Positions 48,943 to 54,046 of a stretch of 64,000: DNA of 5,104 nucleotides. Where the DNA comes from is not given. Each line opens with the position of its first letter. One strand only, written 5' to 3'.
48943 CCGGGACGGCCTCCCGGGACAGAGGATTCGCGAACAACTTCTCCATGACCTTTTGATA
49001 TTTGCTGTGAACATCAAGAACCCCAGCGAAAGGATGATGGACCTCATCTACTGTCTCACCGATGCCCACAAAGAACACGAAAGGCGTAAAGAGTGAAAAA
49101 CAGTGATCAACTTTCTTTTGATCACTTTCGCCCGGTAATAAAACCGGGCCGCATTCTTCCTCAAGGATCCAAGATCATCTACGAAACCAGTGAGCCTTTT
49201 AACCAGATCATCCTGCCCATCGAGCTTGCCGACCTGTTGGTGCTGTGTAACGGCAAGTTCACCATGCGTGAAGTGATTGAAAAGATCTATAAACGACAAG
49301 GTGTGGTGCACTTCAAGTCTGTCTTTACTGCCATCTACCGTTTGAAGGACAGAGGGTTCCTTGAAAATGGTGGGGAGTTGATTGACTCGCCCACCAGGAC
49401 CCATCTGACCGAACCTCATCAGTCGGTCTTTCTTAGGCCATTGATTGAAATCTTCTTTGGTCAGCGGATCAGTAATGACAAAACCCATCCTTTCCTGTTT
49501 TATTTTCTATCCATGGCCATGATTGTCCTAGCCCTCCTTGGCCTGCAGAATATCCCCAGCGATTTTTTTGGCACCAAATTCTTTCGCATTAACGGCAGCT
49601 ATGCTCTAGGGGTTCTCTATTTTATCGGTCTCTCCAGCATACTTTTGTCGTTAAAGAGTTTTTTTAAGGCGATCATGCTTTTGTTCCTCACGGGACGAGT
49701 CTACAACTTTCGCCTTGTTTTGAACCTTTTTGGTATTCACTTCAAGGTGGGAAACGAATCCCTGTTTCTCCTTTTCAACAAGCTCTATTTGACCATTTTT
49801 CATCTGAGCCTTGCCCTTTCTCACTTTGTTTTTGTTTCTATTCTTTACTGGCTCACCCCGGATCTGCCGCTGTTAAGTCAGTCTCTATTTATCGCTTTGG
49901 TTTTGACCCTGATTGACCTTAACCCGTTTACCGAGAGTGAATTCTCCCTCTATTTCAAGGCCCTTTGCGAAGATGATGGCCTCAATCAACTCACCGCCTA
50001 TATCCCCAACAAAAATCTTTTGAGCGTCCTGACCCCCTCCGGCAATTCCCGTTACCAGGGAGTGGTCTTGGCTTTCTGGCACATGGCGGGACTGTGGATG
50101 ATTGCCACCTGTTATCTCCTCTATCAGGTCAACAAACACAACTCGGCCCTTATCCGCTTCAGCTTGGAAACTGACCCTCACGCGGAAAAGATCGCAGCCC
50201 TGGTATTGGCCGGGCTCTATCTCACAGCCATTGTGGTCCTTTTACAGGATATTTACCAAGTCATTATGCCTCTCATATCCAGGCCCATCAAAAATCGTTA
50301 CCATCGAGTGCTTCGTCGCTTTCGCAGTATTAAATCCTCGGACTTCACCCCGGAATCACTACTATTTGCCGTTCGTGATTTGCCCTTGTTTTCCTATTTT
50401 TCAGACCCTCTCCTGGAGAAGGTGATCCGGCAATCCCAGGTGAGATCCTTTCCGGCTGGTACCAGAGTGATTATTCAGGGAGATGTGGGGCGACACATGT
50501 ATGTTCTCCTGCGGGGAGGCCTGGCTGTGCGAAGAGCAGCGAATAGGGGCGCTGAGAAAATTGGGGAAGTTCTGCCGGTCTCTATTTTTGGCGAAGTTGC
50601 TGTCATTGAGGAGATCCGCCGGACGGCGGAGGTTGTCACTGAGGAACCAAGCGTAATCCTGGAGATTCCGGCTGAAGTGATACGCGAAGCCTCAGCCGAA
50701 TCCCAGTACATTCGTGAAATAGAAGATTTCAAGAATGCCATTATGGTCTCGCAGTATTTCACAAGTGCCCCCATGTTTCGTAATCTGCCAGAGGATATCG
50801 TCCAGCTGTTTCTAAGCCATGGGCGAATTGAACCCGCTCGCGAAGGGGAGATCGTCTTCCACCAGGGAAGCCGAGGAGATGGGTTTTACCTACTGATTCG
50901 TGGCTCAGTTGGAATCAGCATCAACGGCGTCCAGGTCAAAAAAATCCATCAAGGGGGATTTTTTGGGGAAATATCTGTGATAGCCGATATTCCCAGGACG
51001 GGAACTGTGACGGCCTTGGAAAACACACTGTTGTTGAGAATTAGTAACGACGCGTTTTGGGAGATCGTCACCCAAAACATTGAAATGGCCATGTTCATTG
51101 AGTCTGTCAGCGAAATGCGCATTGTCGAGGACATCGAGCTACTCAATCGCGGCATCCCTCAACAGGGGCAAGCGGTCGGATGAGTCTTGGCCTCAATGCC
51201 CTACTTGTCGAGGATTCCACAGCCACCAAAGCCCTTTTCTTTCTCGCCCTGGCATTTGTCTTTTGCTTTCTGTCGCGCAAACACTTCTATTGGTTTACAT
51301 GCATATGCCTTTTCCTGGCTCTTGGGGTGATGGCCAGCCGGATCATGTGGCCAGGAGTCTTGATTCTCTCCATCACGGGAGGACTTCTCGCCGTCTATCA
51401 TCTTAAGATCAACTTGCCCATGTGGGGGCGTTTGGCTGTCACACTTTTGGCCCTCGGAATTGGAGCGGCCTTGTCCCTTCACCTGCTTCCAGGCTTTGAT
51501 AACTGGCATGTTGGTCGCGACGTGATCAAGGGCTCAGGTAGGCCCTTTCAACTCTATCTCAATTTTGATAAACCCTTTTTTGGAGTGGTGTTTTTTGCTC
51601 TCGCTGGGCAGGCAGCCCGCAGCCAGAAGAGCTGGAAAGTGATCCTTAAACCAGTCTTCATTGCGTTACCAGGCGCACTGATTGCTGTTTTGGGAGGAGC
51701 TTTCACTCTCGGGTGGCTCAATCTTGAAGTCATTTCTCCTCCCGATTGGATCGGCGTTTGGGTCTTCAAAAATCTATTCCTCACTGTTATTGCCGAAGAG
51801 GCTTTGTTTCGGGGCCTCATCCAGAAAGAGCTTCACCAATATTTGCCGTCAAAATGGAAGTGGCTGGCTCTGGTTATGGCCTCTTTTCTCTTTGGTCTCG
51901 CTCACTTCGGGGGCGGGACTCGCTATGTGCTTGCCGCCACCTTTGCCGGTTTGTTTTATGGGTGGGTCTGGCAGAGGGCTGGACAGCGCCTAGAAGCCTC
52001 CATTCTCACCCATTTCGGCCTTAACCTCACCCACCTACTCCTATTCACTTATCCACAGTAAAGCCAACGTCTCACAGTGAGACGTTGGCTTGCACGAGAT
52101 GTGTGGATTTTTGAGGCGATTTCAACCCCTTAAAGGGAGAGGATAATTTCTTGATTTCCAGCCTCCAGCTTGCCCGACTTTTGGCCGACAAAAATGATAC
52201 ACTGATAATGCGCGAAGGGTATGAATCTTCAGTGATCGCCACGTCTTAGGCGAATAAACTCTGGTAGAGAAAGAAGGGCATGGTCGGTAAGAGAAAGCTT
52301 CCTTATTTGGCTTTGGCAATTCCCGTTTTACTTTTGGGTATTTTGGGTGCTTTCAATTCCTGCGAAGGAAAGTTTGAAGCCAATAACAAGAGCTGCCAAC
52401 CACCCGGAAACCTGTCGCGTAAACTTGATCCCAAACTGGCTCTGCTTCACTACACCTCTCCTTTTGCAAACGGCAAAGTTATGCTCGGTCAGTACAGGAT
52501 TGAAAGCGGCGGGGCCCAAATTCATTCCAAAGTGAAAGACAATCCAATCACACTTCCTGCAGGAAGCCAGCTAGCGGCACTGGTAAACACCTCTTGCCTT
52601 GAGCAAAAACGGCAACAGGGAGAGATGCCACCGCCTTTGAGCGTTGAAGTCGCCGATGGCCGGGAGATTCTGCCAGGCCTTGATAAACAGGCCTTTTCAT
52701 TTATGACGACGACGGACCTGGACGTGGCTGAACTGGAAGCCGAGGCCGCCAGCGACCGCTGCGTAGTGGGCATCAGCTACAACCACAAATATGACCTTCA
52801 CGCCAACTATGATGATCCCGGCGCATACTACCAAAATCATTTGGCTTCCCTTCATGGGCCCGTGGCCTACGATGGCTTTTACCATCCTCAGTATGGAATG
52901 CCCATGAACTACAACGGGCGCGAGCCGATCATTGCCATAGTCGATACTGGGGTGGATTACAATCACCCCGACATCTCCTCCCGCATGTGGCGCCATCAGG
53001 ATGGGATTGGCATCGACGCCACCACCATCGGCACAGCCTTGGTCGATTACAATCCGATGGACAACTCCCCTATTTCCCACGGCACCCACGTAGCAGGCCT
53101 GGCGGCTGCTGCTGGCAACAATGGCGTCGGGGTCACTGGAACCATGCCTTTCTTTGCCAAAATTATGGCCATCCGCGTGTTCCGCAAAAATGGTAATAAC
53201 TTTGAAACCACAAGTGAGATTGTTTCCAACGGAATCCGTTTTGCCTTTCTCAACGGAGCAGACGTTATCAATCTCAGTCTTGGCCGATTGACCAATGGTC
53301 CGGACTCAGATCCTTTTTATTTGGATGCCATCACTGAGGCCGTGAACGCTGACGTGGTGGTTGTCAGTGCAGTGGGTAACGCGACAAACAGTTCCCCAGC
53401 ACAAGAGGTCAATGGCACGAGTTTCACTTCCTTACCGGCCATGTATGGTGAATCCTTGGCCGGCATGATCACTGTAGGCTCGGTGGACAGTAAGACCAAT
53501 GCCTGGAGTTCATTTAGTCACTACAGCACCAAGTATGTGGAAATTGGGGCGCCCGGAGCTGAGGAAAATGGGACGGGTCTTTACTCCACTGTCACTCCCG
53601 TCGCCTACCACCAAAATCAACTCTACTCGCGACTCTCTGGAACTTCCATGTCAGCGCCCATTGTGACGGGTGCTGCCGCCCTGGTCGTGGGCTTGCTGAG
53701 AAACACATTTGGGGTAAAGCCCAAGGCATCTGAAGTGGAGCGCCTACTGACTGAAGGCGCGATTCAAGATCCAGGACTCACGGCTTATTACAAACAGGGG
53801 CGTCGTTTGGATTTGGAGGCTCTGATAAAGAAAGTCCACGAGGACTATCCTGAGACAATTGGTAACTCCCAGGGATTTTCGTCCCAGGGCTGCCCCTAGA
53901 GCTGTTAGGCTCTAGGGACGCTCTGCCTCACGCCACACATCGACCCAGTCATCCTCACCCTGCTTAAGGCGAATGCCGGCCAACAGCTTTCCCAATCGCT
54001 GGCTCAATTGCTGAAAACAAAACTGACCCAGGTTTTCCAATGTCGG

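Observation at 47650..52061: Translationally coupled operon: PilZ, PilZ, PqqD-like/polytopic/2x cNMP protein, CPBP intramembrane protease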

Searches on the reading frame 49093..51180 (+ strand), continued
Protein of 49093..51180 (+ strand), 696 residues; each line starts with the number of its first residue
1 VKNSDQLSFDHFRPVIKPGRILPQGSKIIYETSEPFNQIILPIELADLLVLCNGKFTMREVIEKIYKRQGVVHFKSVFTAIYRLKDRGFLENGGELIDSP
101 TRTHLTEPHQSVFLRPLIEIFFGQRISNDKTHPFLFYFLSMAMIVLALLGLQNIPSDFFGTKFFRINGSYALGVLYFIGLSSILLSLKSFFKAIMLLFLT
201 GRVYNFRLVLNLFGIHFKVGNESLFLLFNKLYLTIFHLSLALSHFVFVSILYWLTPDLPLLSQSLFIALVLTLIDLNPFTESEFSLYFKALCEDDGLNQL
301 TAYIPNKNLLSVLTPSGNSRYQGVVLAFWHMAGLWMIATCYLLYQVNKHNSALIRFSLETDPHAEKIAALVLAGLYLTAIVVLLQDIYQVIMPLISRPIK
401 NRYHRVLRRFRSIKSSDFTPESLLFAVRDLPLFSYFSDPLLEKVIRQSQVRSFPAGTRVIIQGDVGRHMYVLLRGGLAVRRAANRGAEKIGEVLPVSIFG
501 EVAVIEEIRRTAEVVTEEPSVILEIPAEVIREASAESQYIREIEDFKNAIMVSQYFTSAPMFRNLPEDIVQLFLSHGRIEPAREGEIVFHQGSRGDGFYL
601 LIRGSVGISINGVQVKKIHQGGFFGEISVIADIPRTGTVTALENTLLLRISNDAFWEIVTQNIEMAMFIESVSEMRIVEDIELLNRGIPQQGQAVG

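Call 29: fold_search(model_id=the predicted structure, library=pdb)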
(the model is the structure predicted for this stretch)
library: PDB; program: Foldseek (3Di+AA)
matches with E <= 10: 1415; with E <= 0.001: 586
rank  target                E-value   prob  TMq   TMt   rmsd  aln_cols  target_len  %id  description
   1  3of1                  5.2e-16  1.00  0.22  0.53   8.8       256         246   24  Crystal Structure of Bcy1, the Yeast Regulatory Subunit of PKA (released 2010-12-01)
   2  5j3u                  6.5e-16  1.00  0.18  0.46  14.2       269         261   22  Co-crystal structure of the regulatory domain of Toxoplasma gondii PKA with cAMP (released 2016-04-20)
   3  4z07_C                9.5e-16  1.00  0.16  0.41  15.7       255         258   22  Co-crystal structure of the tandem CNB (CNB-A/B) domains of human PKG I beta with cGMP (released 2016-04-13)
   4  1cx4                  1.3e-15  1.00  0.18  0.42  15.8       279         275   20  CRYSTAL STRUCTURE OF A DELETION MUTANT OF THE TYPE II BETA REGULATORY SUBUNIT OF CAMP-DEPENDENT PROTEIN KINASE (released 2001-03-07)
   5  4wbb_A                1.9e-15  1.00  0.16  0.38  16.9       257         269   21  Single Turnover Autophosphorylation Cycle of the PKA RIIb Holoenzyme (released 2015-05-20)
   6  4z07_A                2.3e-15  1.00  0.16  0.41  15.4       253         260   22  Co-crystal structure of the tandem CNB (CNB-A/B) domains of human PKG I beta with cGMP (released 2016-04-13)
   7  3tnp_B                3.1e-15  1.00  0.16  0.37  16.9       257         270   21  Structure and Allostery of the PKA RIIb Tetrameric Holoenzyme (released 2012-02-01)
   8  4jva                  4.4e-15  1.00  0.18  0.44  15.4       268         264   20  Crystal Structure of RIIbeta(108-402) bound to HE33, a N6 di-propyl substituted cAMP analog (released 2013-09-18)
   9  1ne4                  4.9e-15  1.00  0.18  0.42  14.3       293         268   23  Crystal Structure of Rp-cAMP Binding R1a Subunit of cAMP-dependent Protein Kinase (released 2004-01-13)
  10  3j4q_B                4.9e-15  1.00  0.16  0.28  17.0       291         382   21  Pseudo-atomic model of the AKAP18-PKA complex in a bent conformation derived from electron microscopy (released 2013-11-13)
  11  5kbf_A                5.1e-15  1.00  0.19  0.42  11.9       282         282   18  cAMP bound PfPKA-R (141-441) (released 2016-10-12)
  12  2qvs_B                5.6e-15  1.00  0.16  0.35  17.0       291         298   20  Crystal Structure of Type IIa Holoenzyme of cAMP-dependent Protein Kinase (released 2007-10-23)
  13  5dzc                  6.5e-15  1.00  0.17  0.15  16.8       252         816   22  Crystal structure of the cGMP-dependent protein kinase PKG from Plasmodium Vivax - AMPPNP bound (released 2015-10-14)
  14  5f0a                  6.8e-15  1.00  0.17  0.14  16.4       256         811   21  CRYSTAL STRUCTURE OF PVX_084705 WITH BOUND 1-tert-butyl-3-(3-chlorophenoxy)-1H-pyrazolo[3,4-d]pyrimidin-4-amine INHIBITO (released 2015-12-16)
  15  1rl3_B                7.1e-15  1.00  0.18  0.44  13.2       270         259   22  Crystal structure of cAMP-free R1a subunit of PKA (released 2004-07-06)
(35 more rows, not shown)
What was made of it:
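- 50350..51117 (+): ORF3 residues about 420-675, tandem cyclic-nucleotide-binding domains with intact phosphate-binding cassettes (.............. and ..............). Foldseek matches the tandem CNB of PKA-R and PKG at E about 5e-16 (call 29).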

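Call 86: search_protein_families(library=padloc, proteins=[window:49093-51180:+], max_evalue=0.01)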
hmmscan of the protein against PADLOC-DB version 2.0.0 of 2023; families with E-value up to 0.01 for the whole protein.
window:49093-51180:+ (696 aa): 5 families
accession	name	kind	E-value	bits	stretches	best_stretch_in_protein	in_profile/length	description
PDLC02371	PycTIR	-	3.6e-25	86.9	2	567-682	27-143/288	-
PDLC00731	Effector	-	2.6e-24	83.8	2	567-670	30-134/306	TIR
PDLC00732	Effector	-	4.4e-16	56.7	2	571-664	30-124/301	TIR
PDLC00730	Effector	-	4.6e-13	47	2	567-667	46-148/299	TIR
PDLC00734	PycC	-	3.3e-11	40.9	2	439-537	22-123/374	Pycsar cyclase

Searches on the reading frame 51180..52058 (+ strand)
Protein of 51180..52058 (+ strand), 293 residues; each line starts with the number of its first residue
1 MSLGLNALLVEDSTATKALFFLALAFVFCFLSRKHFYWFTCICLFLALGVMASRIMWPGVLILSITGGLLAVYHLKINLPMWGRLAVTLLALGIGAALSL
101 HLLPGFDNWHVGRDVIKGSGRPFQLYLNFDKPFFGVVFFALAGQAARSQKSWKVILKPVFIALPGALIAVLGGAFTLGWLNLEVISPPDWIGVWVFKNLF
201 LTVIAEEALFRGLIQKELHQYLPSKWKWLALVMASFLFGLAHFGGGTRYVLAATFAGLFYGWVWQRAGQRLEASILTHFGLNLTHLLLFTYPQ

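Call 3: search_protein_families(library=pfam, proteins=[window:51180-52058:+], max_evalue=1)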
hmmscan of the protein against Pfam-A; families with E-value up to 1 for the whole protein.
window:51180-52058:+ (293 aa): 2 families
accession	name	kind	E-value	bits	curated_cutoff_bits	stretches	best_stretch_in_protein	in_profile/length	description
PF02517.21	Rce1-like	-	1.6e-18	67.2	22.4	1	192-283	5-92/93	Type II CAAX prenyl endopeptidase Rce1-like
PF20096.4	DUF6486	-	0.024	14.7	22.7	1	150-173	3-26/31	Family of unknown function (DUF6486)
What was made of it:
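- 51180..52061 (+): ORF4, a CPBP/Rce1-like intramembrane glutamic protease with its core at about 51753-52028. It is a lineage-specific addition and not part of the conserved module. Pfam Rce1-like, E = 1.6e-18 (call 3).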

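Call 4: search_protein_families(library=ncbifam, proteins=[window:51180-52058:+], max_evalue=1)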
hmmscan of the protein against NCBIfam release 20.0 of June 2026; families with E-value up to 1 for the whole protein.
window:51180-52058:+ (293 aa): 10 families
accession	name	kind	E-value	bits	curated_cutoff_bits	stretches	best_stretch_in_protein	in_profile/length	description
NF040914.1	Mrt_core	domain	5.6e-12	45.7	100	1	194-288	3-104/108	myxosortase family intramembrane protease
NF040674.1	CPBP_fam_MrtP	equivalog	1.5e-10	41.1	250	1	189-288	243-349/354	myxosortase MrtP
NF033192.3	CPBP_JDVT_MrtJ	equivalog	1.7e-09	38.2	75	1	199-287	5-97/98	JDVT-CTERM system glutamic-type intramembrane protease MrtJ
NF041647.1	ABC_perm_CPBP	equivalog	2.9e-08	33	435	1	204-290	555-635/636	ABC transporter permease subunit/CPBP intramembrane protease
NF040589.1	CPBP_Synerg_MrtS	equivalog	4.7e-07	30.2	130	1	202-283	83-161/170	Synerg-CTERM system glutamic-type intramembrane protease MrtS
NF040593.1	CPBP_fam_MrtX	exception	2.3e-06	27.6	180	1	188-283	127-227/238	myxosortase MrtX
TIGR03008.1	pepcterm_CAAX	equivalog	3.9e-06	26.9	81.05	1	204-282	129-206/222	CAAX prenyl protease-related protein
NF040594.1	CPBP_fam_MrtC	equivalog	1.5e-05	24.8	195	1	141-286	56-216/221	myxosortase MrtC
NF050068.1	Rv0804_CPBP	equivalog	0.0008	19.1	200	1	200-282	101-186/197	Rv0804 family intramembrane glutamic endopeptidase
NF040590.1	CPBP_Pyro_MrtA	exception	0.0052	17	200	1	196-280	102-184/194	CPBP family archaeomyxosortase MrtA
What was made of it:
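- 51180..52061 (+): The best NCBIfam hit is the myxosortase core, far below its cut-off (call 4).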

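Call 67: find_homologous_proteins(query=window:51180-52058:+)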
Query window:51180-52058:+ (293 aa): 314 proteins with E <= 0.001 among 8000 candidates; the best 120 are listed.
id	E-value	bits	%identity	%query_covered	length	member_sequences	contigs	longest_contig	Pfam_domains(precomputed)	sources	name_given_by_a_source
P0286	1.8e-188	643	99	100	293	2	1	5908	PF02517.22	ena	-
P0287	1.2e-104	368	60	100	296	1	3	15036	PF02517.22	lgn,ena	-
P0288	7.6e-63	231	64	56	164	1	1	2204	PF02517.22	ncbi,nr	ncbi:MAG: CPBP family intramembrane metalloprotease, partial [Bdellovibrionales bacterium]|nr:CPBP f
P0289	1.4e-44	171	37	93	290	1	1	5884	PF02517.22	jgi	-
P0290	2.7e-44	170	38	93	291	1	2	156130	PF02517.22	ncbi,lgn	-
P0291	3.1e-44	170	35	93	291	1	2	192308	PF02517.22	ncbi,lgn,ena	-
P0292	1.1e-43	168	42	80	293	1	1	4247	PF02517.22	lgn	-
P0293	5.9e-43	166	38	93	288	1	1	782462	PF02517.22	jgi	jgi:membrane protease YdiL (CAAX protease family)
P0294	6.6e-43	165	39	87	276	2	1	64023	PF02517.22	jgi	-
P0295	1.1e-41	161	44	65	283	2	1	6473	PF02517.22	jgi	jgi:hypothetical protein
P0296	1.7e-41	161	43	71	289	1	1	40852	PF02517.22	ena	-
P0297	1.9e-41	161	43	71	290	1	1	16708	PF02517.22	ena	-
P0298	1.9e-41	161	44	70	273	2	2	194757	PF02517.22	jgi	jgi:membrane protease YdiL (CAAX protease family)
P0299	3.3e-41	160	36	93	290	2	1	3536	PF02517.22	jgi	jgi:uncharacterized protein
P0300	8.5e-41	158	43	71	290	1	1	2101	PF02517.22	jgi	-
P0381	2.5e-30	124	40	74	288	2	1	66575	PF02517.22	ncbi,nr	ncbi:MAG: CPBP family intramembrane metalloprotease [Bdellovibrionales bacterium]|nr:CPBP family int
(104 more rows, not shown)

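Call 68: find_encoding_contigs(protein=P0290, flank=5000, max_places=2)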
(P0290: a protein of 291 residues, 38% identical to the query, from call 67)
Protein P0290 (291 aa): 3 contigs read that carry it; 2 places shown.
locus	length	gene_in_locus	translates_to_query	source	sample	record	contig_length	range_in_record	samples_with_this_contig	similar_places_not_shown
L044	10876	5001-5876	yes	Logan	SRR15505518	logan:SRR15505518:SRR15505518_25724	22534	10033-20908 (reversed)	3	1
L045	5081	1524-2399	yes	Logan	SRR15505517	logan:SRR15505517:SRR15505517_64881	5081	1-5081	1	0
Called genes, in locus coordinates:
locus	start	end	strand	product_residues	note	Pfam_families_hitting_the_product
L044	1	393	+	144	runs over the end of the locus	PF00571:CBS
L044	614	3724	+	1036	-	PF01339:CheB_methylest, PF03705:CheR_N, PF01739:CheR, PF00989:PAS (faint), PF26052:BRE1B (weak), PF13596:PAS_10, PF08448:PAS_4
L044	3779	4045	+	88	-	-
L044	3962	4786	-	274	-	-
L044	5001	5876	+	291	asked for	PF02517:Rce1-like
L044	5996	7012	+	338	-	PF03783:CsgG (faint), PF17680:FlgO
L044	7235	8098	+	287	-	PF00165:HTH_AraC, PF12833:HTH_18, PF06445:GyrI-like, PF14526:Cass2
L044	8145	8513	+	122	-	PF00903:Glyoxalase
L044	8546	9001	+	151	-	-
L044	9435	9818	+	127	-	-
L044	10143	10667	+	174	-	PF13291:ACT_4 (faint), PF13740:ACT_6, PF13840:ACT_7 (faint), PF01842:ACT, PF13740:ACT_6 (weak)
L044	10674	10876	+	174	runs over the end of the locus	PF01327:Pep_deformylase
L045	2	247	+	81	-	?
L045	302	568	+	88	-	-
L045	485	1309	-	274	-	-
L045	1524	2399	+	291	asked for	PF02517:Rce1-like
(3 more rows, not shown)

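Call 69: find_encoding_contigs(protein=P0381, flank=5000, max_places=2)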
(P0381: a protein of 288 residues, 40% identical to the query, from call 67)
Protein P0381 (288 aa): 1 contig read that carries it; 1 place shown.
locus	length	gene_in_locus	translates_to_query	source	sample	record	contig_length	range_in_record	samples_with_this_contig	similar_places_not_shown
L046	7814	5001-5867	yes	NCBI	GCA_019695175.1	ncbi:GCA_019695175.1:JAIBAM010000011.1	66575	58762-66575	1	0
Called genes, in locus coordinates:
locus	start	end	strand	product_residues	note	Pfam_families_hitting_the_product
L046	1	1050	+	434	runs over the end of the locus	PF03109:ABC1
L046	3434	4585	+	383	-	PF00665:rve (weak)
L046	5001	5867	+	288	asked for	PF02517:Rce1-like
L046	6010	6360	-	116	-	PF13744:HTH_37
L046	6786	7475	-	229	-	PF00589:Phage_integrase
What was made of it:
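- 51180..52061 (+): Its homologs are widespread stand-alone YdiL-like genes (calls 67-69).
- Elsewhere it is a stand-alone gene (calls 67-69). Its homologs sit in unrelated contexts (calls 68, 69).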

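Call 86: search_protein_families(library=padloc, proteins=[window:51180-52058:+], max_evalue=0.01)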
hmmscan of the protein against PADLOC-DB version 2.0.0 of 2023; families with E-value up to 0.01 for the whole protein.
window:51180-52058:+ (293 aa): 0 families

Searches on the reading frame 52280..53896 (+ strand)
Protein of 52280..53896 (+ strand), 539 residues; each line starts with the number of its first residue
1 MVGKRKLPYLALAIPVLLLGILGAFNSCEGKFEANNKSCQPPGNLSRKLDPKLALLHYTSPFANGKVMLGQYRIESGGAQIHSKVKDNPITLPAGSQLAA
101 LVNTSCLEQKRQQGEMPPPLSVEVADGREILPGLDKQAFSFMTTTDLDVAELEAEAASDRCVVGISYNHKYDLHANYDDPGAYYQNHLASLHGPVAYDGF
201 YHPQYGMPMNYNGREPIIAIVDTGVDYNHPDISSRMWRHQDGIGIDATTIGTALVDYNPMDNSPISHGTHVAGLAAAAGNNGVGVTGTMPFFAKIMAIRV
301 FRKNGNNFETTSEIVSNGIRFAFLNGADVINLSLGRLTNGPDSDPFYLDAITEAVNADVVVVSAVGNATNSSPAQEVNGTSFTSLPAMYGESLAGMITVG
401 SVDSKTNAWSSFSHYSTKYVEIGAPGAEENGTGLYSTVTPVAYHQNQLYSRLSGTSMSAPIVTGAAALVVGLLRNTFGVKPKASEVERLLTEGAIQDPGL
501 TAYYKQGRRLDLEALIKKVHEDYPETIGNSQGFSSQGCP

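Call 85: search_protein_families(library=pfam, proteins=[window:52280-53896:+], max_evalue=0.001)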
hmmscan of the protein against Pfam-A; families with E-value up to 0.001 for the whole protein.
window:52280-53896:+ (539 aa): 1 family
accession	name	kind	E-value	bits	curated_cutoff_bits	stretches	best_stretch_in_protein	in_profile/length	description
PF00082.27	Peptidase_S8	-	5e-45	154.5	21.8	1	213-491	1-270/288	Subtilase family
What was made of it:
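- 52280..53899 (+): A secreted or lipoprotein-type S8 subtilase. It is the usual downstream neighbour of ORF3 in relatives, 76-245 nt away. Here it is displaced by the ORF4 insertion. Pfam Peptidase_S8, E = 5e-45 (call 85).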

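Call 86: search_protein_families(library=padloc, proteins=[window:52280-53896:+], max_evalue=0.01)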
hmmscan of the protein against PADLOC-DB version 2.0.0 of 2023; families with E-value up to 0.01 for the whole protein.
window:52280-53896:+ (539 aa): 3 families
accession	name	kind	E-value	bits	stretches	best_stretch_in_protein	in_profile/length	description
PDLC03014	subtilase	-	2e-17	61.8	1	210-475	169-361/391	-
PDLC02197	IetS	-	8.6e-09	32.2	1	213-490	256-531/749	-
PDLC02198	IetS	-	1.1e-06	25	1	216-373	254-405/795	-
